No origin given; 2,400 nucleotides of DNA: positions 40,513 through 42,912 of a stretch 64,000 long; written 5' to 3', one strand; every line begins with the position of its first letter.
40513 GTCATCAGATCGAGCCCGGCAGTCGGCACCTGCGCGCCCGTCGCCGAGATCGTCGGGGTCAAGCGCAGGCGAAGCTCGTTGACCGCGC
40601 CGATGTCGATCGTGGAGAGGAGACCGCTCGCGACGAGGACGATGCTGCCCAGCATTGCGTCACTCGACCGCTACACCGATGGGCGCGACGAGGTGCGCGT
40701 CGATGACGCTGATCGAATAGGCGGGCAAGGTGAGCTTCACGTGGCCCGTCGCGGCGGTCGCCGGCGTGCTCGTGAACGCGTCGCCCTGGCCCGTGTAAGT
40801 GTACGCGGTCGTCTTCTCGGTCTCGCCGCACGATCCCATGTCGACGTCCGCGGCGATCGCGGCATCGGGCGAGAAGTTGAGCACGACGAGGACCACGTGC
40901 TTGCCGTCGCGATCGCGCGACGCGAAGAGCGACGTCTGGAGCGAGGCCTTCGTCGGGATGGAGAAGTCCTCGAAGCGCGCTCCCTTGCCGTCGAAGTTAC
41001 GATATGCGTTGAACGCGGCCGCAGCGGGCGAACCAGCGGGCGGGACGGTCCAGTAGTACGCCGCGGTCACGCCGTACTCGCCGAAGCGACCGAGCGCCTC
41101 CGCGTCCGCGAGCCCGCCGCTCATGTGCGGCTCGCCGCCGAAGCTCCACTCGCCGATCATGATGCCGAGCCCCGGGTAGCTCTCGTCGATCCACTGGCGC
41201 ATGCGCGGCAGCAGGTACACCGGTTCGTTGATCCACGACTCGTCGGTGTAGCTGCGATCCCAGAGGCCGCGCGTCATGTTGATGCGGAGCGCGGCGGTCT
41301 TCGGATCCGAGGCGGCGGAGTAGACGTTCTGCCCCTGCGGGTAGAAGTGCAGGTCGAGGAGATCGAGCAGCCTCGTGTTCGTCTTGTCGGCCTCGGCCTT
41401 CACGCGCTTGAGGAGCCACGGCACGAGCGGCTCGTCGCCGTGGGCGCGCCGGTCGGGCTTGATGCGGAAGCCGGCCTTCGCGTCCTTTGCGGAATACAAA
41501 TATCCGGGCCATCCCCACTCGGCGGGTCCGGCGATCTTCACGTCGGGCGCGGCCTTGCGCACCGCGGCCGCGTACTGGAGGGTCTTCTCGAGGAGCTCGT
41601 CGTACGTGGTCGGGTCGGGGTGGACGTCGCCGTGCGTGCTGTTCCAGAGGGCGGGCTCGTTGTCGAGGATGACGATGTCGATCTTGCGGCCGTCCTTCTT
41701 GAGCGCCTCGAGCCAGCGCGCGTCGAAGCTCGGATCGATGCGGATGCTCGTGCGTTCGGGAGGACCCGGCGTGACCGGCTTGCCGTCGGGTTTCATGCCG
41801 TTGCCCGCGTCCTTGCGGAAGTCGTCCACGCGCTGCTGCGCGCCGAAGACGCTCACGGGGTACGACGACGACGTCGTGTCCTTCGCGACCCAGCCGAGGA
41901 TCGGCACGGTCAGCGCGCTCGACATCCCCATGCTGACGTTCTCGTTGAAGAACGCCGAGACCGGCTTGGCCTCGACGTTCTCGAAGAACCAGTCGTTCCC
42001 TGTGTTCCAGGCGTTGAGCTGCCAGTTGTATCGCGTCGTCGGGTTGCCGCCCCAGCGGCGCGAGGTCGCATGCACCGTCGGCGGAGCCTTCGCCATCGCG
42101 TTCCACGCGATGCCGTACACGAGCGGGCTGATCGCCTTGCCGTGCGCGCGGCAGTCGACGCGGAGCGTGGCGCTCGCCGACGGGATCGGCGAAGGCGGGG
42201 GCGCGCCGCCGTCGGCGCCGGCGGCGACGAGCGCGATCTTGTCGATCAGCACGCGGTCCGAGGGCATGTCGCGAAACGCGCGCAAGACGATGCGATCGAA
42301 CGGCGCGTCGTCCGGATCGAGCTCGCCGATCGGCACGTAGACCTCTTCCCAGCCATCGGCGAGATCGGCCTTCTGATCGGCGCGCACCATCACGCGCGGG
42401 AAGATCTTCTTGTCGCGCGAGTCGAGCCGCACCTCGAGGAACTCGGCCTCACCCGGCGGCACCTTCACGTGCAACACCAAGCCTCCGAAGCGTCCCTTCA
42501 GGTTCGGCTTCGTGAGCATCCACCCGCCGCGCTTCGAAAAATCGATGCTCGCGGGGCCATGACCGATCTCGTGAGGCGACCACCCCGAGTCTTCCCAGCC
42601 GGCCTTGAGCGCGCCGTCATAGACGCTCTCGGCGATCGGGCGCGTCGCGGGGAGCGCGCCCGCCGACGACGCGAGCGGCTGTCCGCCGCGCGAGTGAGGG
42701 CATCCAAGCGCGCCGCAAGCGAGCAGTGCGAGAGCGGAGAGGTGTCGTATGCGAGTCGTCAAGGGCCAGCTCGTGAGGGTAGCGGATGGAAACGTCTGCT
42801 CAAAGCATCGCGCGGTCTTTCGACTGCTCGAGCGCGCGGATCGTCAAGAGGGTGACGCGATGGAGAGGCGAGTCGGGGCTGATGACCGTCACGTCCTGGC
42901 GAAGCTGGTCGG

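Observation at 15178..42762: ~27 kb Wzx/Wzy-dependent polysaccharide locus with unusual, carrier-protein-rich content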

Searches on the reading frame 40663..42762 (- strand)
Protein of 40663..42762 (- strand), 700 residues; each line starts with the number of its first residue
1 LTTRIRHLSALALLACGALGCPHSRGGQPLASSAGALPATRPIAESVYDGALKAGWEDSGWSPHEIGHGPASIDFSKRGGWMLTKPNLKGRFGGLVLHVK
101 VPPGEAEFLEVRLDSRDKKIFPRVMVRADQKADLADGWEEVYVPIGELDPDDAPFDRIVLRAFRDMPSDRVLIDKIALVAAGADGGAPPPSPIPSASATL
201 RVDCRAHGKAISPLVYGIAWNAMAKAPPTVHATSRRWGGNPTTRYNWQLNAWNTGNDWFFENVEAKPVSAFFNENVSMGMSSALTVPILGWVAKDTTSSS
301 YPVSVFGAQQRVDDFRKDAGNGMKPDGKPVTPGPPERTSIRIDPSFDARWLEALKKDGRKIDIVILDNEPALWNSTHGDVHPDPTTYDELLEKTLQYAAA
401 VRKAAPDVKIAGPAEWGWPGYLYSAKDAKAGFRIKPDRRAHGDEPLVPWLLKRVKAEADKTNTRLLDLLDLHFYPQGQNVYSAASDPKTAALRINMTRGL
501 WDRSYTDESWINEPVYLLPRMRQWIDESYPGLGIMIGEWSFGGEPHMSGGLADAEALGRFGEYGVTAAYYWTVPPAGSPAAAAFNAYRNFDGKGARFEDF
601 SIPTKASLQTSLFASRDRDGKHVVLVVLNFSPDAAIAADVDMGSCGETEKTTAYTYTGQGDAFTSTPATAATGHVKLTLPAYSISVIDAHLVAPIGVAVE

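Call 8: search_protein_families(library=pfam, proteins=[window:40663-42762:-], max_evalue=0.01)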
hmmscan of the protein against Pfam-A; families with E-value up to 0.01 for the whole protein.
window:40663-42762:- (700 aa): 1 family
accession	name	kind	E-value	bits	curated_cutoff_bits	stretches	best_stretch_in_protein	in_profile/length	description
PF12891.13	Glyco_hydro_44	-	9.7e-65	219.1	25.1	1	251-476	1-222/223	Glycoside hydrolase family 44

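Call 41: search_protein_families(library=ncbifam, proteins=[window:40663-42762:-], max_evalue=0.001)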
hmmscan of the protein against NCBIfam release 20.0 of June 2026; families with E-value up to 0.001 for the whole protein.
window:40663-42762:- (700 aa): 1 family
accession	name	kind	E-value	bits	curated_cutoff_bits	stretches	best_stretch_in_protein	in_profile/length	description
NF041873.1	EPS_EpsB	equivalog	6.4e-216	718.8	1250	1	46-689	5-666/671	GH44 family glycoside hydrolase EpsB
